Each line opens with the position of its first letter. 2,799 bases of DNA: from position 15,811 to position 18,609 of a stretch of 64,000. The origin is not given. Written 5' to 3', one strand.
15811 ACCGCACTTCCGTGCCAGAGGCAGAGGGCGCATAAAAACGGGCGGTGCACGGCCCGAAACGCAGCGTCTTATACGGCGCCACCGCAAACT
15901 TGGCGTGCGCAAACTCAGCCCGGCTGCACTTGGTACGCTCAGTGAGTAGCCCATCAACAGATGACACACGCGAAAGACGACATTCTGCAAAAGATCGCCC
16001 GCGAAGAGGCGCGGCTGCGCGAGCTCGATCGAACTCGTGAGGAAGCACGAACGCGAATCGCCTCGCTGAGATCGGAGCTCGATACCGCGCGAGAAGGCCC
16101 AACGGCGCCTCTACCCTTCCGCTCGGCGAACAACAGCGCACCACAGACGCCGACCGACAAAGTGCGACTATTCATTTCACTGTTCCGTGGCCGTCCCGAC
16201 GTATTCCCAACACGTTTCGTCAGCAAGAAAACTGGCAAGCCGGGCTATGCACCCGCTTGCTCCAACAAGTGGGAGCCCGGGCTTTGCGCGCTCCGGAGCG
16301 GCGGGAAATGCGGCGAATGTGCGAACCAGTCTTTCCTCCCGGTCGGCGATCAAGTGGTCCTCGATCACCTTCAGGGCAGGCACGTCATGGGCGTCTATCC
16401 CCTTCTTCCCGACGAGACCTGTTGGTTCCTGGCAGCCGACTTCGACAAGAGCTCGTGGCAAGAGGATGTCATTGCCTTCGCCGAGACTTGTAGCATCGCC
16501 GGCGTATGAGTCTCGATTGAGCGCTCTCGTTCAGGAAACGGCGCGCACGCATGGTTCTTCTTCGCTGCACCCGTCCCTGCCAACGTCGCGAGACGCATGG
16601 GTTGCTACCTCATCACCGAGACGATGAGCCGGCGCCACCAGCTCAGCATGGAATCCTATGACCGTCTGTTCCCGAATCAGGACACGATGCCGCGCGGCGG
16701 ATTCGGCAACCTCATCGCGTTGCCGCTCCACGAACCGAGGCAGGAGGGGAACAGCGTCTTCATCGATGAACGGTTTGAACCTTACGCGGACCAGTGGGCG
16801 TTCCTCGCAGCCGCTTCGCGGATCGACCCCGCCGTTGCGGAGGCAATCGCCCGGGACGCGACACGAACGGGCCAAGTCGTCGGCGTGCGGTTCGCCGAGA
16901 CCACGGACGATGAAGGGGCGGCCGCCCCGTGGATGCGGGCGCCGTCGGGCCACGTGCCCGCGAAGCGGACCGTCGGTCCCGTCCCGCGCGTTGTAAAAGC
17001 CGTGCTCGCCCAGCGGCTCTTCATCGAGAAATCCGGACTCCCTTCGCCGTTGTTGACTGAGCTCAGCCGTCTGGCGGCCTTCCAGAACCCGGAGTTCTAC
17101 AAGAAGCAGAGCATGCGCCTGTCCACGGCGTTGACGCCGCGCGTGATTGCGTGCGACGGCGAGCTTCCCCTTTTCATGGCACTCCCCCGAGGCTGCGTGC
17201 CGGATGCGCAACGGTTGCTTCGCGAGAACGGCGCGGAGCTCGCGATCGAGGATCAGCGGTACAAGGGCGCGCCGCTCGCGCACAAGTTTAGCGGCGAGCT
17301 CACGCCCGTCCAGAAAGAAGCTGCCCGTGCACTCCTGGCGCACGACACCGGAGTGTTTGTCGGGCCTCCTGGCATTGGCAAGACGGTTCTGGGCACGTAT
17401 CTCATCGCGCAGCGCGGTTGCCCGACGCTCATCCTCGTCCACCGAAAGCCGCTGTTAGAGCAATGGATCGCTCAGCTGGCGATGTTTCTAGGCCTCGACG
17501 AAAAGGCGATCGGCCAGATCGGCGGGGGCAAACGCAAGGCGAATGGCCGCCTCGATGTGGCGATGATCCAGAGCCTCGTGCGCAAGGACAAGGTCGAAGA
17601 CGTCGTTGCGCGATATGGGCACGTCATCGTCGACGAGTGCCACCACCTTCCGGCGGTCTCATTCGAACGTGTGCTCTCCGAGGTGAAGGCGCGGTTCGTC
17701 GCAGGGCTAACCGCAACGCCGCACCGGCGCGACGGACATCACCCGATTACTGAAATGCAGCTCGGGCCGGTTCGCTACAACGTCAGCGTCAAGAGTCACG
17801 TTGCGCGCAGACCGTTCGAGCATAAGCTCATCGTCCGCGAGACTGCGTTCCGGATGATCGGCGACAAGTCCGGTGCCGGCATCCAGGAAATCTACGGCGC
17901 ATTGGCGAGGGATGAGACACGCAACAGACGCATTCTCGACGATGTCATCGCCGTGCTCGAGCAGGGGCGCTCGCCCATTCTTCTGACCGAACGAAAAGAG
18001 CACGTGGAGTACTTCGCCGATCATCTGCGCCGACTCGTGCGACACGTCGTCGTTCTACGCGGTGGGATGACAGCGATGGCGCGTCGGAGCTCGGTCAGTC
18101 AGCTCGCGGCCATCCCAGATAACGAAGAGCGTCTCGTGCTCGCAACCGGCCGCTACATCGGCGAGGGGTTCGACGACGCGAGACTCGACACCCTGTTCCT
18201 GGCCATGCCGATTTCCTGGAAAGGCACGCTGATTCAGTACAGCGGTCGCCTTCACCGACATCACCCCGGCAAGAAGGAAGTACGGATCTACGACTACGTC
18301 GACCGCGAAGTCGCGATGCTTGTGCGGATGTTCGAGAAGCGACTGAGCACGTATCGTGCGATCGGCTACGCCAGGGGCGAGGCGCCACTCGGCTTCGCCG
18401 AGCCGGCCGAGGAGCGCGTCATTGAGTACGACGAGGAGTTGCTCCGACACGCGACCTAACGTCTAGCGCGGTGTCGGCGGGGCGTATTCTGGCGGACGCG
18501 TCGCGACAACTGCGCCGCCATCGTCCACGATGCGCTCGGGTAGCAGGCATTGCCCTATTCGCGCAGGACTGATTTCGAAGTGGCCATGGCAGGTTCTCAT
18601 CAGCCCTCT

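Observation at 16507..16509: Single in-frame TGA splits the PrimPol catalytic domain between motif I and motif II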

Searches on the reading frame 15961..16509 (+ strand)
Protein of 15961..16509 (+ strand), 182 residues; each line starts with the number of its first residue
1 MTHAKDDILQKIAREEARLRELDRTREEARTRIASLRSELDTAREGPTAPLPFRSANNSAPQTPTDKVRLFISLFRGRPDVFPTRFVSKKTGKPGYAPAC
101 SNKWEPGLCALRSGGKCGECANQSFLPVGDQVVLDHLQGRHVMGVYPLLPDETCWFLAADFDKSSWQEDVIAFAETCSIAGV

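Call 11: find_encoding_contigs(protein=window:15961-16509:+, flank=10000, max_places=10)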
Protein window:15961-16509:+ (182 aa): 2 contigs read that carry it; 2 places shown.
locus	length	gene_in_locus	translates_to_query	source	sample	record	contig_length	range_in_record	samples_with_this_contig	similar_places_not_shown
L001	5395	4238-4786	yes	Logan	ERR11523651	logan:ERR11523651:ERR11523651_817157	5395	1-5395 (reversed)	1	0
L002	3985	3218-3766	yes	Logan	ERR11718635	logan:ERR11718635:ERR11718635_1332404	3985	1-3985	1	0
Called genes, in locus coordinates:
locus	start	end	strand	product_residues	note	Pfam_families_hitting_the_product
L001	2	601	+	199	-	?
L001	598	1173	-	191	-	PF04986:Y2_Tnp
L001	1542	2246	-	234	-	PF10067:DUF2306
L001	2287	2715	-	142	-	PF13474:SnoaL_3 (weak), PF14534:DUF4440, PF12680:SnoaL_2 (weak)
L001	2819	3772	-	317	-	PF20240:DUF6597 (weak), PF00165:HTH_AraC (faint), PF12833:HTH_18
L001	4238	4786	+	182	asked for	PF22548:AEP-TOTE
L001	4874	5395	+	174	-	?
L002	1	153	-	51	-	?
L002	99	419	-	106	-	-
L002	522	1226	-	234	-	PF10067:DUF2306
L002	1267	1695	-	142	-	PF13474:SnoaL_3 (weak), PF14534:DUF4440, PF12680:SnoaL_2 (weak)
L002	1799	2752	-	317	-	PF20240:DUF6597 (weak), PF00165:HTH_AraC (faint), PF12833:HTH_18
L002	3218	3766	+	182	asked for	PF22548:AEP-TOTE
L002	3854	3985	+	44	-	?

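Call 41: list_cluster_members(proteins=[window:15961-16506:+, window:16597-18456:+])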
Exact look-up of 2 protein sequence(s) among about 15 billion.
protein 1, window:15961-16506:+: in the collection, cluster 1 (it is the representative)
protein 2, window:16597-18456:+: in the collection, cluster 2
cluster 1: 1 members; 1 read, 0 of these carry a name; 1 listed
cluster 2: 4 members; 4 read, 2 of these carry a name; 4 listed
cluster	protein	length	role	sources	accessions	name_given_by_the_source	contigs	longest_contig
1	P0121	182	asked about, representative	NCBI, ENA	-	-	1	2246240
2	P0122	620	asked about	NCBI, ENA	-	-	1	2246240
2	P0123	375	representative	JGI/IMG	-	superfamily II DNA or RNA helicase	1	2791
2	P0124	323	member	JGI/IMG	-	superfamily II DNA or RNA helicase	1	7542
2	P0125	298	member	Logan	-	-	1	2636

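Call 43: find_encoding_contigs(protein=P0123, flank=10000, max_places=5)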
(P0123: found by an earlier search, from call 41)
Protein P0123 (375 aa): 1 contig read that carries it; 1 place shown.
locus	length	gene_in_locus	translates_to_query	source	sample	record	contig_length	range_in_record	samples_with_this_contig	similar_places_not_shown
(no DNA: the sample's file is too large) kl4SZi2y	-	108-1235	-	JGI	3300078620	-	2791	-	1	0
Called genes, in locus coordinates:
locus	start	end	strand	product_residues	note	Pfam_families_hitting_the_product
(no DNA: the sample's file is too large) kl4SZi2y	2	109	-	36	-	?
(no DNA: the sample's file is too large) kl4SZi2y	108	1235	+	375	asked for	PF00270:DEAD, PF04851:ResIII, PF13401:AAA_22 (weak)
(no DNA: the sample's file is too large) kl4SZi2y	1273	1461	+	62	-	-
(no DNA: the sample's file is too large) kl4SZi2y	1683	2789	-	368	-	?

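Call 44: find_encoding_contigs(protein=P0124, flank=10000, max_places=5)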
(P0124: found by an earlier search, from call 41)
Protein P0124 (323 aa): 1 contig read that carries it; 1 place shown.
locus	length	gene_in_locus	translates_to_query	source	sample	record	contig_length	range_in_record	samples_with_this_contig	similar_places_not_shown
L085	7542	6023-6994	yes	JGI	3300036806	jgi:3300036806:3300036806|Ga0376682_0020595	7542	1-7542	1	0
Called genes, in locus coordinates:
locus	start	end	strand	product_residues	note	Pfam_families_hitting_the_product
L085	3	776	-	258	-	?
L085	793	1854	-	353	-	PF17170:DUF5128 (weak), PF01436:NHL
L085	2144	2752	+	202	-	PF12704:MacB_PCD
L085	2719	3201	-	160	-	PF09952:AbiEi_2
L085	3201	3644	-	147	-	-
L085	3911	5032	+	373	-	PF02661:Fic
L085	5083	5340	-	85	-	-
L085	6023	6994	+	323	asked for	PF04851:ResIII, PF00271:Helicase_C (weak)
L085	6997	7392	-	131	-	PF01936:NYN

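Call 47: find_encoding_contigs(protein=P0125, flank=10000, max_places=5)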
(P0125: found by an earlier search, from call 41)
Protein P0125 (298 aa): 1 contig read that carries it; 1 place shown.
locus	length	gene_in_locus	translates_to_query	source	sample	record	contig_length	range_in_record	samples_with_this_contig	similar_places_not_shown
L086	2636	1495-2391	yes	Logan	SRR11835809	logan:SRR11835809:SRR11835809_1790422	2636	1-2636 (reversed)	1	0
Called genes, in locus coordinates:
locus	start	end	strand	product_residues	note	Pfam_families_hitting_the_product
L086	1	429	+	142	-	?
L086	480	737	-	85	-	-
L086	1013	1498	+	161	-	-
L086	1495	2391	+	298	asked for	PF04851:ResIII, PF00271:Helicase_C (weak)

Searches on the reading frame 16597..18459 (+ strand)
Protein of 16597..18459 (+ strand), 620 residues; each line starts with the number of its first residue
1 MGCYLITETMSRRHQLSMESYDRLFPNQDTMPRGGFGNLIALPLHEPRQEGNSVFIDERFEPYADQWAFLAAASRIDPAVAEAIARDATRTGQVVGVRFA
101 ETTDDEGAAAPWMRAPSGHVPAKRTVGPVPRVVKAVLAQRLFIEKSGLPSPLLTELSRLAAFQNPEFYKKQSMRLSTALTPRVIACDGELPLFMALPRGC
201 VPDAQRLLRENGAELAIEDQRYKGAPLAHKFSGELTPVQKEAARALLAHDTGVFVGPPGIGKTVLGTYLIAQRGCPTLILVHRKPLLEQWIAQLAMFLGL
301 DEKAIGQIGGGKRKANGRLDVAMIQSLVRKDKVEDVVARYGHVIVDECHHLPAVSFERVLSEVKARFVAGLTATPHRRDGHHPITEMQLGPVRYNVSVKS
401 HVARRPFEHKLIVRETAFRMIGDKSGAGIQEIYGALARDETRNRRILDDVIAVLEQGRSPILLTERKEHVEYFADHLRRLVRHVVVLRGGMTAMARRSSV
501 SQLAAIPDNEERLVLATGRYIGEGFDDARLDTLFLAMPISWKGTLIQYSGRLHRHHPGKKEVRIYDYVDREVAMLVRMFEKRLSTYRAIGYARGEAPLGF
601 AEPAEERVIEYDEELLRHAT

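Call 10: find_encoding_contigs(protein=window:16597-18459:+, flank=10000, max_places=10)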
Protein window:16597-18459:+ (620 aa): no gene with exactly this product is on record in the collection.
